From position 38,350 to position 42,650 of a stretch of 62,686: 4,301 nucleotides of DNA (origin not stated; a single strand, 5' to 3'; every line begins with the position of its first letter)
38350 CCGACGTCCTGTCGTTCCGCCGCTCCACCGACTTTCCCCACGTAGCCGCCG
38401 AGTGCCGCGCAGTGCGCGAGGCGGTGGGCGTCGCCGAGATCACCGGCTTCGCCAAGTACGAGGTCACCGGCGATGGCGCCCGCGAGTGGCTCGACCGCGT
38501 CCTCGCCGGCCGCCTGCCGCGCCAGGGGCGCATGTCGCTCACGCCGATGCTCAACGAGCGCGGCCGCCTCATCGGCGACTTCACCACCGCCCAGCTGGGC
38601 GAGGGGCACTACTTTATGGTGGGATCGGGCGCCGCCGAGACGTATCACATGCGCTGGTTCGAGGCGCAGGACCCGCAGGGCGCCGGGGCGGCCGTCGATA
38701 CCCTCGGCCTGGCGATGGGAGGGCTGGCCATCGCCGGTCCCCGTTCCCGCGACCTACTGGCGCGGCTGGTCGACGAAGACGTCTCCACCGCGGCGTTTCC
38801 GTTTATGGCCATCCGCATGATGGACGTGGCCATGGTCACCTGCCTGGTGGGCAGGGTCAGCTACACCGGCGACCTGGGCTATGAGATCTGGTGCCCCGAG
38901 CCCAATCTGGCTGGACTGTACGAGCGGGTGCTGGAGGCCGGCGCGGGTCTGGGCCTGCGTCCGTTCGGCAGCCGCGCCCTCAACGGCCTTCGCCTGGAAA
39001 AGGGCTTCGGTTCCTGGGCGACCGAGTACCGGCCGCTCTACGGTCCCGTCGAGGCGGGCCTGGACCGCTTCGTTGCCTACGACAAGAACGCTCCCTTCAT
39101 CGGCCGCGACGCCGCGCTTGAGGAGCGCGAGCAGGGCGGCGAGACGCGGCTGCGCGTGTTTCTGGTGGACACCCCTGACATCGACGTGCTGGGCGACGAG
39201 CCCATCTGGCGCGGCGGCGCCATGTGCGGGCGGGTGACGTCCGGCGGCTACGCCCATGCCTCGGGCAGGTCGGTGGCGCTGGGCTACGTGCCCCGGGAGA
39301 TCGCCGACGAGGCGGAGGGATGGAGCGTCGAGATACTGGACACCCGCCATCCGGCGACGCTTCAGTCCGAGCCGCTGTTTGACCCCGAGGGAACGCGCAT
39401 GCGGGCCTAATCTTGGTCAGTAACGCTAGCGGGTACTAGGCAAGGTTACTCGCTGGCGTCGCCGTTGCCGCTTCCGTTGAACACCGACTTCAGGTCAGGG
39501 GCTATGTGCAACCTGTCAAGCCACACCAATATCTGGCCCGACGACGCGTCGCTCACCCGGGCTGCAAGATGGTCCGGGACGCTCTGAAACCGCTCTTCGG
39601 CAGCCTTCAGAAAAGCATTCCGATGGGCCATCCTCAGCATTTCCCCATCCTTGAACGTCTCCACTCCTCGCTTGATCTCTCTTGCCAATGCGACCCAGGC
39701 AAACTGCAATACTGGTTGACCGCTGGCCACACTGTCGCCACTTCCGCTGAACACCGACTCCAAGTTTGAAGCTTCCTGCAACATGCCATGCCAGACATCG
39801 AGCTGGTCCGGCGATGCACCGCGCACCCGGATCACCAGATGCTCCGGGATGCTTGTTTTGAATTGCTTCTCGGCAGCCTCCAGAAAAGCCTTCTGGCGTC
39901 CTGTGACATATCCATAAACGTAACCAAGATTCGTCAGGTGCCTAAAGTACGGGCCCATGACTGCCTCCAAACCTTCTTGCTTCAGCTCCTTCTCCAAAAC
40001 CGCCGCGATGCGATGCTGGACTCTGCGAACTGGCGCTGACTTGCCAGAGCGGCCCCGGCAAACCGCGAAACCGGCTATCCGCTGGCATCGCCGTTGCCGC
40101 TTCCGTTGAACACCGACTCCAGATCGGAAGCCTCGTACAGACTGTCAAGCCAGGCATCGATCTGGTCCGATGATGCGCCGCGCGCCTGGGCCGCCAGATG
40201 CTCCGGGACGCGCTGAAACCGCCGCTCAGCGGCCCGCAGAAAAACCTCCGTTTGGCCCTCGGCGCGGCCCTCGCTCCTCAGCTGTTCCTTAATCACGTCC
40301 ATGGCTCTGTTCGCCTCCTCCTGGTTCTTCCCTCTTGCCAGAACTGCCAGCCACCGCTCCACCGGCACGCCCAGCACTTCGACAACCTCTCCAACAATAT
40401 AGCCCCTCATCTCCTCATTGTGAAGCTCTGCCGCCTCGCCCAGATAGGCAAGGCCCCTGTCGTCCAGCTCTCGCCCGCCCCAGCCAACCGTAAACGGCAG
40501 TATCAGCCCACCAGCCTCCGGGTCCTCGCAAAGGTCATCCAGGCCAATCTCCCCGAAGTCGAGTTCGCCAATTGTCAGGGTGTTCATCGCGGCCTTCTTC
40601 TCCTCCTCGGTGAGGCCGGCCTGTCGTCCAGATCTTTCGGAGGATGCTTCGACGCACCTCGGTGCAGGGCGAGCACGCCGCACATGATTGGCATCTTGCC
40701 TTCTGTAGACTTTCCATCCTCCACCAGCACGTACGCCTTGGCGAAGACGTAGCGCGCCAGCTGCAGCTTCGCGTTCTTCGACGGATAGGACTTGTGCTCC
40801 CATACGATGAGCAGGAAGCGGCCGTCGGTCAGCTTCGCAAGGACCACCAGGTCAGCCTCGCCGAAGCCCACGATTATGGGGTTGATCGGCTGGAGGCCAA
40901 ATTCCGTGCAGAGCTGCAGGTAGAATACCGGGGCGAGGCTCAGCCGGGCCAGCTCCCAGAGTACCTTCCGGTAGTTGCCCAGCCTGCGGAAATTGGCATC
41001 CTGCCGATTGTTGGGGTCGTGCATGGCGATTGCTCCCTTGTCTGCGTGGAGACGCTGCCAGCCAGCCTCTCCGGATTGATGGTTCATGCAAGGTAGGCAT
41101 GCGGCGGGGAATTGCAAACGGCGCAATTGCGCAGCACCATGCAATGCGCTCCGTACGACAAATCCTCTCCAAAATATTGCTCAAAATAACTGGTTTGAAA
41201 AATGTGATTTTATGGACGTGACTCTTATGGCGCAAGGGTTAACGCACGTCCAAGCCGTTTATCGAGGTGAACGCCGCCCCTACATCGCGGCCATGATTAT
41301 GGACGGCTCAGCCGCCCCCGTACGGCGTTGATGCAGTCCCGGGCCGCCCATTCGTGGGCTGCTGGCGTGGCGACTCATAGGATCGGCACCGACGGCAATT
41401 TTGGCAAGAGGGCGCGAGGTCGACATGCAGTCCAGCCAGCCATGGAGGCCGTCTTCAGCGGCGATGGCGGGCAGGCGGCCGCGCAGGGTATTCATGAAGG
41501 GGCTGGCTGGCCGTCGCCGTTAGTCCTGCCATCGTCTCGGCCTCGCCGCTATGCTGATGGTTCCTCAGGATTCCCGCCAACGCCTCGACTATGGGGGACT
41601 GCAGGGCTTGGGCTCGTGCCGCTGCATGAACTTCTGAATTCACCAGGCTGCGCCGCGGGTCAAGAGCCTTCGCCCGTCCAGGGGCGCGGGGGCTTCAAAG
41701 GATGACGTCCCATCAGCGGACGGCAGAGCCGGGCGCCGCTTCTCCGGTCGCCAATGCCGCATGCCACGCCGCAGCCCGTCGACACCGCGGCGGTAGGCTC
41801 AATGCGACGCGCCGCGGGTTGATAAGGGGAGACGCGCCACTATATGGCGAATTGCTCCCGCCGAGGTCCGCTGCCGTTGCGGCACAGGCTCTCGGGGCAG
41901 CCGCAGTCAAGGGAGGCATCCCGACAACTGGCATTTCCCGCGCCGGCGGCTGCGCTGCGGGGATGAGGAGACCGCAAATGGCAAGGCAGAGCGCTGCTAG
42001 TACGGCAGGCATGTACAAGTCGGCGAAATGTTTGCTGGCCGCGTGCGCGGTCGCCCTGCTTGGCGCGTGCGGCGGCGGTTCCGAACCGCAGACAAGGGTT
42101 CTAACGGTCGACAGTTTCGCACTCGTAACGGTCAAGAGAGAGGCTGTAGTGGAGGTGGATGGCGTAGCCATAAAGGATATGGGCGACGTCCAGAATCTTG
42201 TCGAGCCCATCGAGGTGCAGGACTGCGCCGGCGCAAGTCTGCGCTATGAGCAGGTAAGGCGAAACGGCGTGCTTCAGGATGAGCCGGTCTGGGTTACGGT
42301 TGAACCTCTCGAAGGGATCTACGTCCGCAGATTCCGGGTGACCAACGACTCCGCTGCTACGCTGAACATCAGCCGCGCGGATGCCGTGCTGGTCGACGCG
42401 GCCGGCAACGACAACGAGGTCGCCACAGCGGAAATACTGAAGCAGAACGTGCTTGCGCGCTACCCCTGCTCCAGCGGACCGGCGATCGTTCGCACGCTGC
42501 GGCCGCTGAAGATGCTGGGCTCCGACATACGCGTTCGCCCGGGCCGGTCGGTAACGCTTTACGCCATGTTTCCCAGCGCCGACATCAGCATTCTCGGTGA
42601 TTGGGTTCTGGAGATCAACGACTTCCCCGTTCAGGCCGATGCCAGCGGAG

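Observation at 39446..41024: One (frameshifted) Rpn nuclease followed by three tandem copies of its own C-terminal module: possible extragenic antitoxin-like amplification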

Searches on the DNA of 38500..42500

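Call 86: search_rna_families(source=window, start=38500, end=42500, threshold=evalue, max_evalue=1)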
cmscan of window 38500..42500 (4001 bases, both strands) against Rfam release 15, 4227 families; matches with E-value up to 1: 0.
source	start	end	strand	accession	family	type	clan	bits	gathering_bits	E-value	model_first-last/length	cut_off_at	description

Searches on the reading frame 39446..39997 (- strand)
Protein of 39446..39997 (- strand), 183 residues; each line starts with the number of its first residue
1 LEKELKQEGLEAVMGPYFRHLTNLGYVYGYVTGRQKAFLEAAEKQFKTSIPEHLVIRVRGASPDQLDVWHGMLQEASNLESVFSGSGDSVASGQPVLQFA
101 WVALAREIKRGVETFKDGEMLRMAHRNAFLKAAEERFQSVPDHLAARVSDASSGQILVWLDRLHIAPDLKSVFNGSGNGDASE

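Call 3: search_protein_families(library=pfam, proteins=[window:39446-39997:-], max_evalue=10)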
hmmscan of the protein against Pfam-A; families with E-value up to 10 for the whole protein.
window:39446-39997:- (183 aa): 1 family
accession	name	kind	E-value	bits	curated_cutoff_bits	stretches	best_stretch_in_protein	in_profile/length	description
PF15811.11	SVIP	-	0.13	12.9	27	1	117-138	14-33/66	Small VCP/p97-interacting protein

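Call 4: search_protein_families(library=ncbifam, proteins=[window:39446-39997:-], max_evalue=10)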
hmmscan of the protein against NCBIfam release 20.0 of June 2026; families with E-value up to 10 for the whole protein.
window:39446-39997:- (183 aa): 1 family
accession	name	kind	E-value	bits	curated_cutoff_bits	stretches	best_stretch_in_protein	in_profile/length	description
TIGR03839.1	termin_org_P1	equivalog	0.11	9.8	625.6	1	74-153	236-314/1425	adhesin P1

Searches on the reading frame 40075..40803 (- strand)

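Call 3: search_protein_families(library=pfam, proteins=[window:40075-40803:-], max_evalue=10)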
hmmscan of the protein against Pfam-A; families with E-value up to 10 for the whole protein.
window:40075-40803:- (242 aa): 1 family
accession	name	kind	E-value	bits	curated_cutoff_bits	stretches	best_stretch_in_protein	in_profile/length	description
PF14261.11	DUF4351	-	0.017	15.6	25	1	178-229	2-53/59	Domain of unknown function (DUF4351)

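Call 4: search_protein_families(library=ncbifam, proteins=[window:40075-40803:-], max_evalue=10)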
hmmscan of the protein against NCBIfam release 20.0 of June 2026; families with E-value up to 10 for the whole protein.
window:40075-40803:- (242 aa): 0 families

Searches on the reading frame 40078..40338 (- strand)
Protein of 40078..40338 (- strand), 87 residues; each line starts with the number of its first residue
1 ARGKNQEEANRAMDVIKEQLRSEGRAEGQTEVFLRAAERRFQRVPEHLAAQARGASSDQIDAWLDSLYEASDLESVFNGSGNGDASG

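Call 31: find_homologous_proteins(query=A2, max_evalue=0.01)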
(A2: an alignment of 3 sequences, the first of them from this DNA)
Query A2 (3 sequences) (87 aa, profile of the alignment): 1 proteins with E <= 0.01 among 94 candidates.
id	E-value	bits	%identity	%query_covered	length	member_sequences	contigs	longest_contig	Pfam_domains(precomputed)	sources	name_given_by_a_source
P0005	1.2e-25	107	53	57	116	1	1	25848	-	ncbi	-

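Call 33: find_encoding_contigs(protein=P0005, flank=10000)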
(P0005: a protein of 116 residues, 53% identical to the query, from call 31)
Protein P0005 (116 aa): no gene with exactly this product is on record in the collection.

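Call 34: list_cluster_members(proteins=[P0001, P0002, P0005, P0003, P0004])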
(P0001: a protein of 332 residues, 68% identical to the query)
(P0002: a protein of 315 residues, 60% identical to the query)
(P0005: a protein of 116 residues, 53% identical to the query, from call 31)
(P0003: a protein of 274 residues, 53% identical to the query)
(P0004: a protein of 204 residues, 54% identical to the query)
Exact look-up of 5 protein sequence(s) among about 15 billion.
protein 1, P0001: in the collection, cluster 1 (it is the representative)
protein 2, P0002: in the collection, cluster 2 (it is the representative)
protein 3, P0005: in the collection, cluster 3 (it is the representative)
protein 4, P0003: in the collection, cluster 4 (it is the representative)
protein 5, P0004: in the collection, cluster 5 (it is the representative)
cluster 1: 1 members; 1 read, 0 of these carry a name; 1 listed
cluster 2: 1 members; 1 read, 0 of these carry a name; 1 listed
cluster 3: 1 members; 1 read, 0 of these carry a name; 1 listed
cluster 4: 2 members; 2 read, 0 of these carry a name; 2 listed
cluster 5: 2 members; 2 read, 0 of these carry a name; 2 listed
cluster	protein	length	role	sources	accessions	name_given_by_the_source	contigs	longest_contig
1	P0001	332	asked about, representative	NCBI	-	-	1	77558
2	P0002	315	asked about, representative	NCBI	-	-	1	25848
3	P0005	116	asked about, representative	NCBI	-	-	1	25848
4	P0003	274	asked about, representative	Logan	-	-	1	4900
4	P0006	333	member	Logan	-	-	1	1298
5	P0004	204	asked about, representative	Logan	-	-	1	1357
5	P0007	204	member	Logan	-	-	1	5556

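Call 87: find_related_loci(query=A2, collection=viral_contigs, flank=4000)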
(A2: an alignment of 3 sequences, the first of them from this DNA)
Query A2 (87 aa) in viral_contigs; peptide patterns used: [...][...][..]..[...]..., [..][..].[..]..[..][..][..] (x = any residue, [..] = any of these).
46 stretches matched a pattern, but none encodes a relative of the query by tblastn (E <= 1e-3).

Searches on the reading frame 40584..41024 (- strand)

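Call 3: search_protein_families(library=pfam, proteins=[window:40584-41024:-], max_evalue=10)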
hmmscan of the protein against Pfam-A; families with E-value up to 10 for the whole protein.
window:40584-41024:- (146 aa): 1 family
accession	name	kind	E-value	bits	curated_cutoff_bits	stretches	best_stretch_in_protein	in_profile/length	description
PF04754.18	Transposase_31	-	0.0025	17.9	21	1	58-119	56-116/203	Putative transposase, YhgA-like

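Call 4: search_protein_families(library=ncbifam, proteins=[window:40584-41024:-], max_evalue=10)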
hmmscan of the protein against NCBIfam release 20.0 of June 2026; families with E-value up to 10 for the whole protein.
window:40584-41024:- (146 aa): 0 families
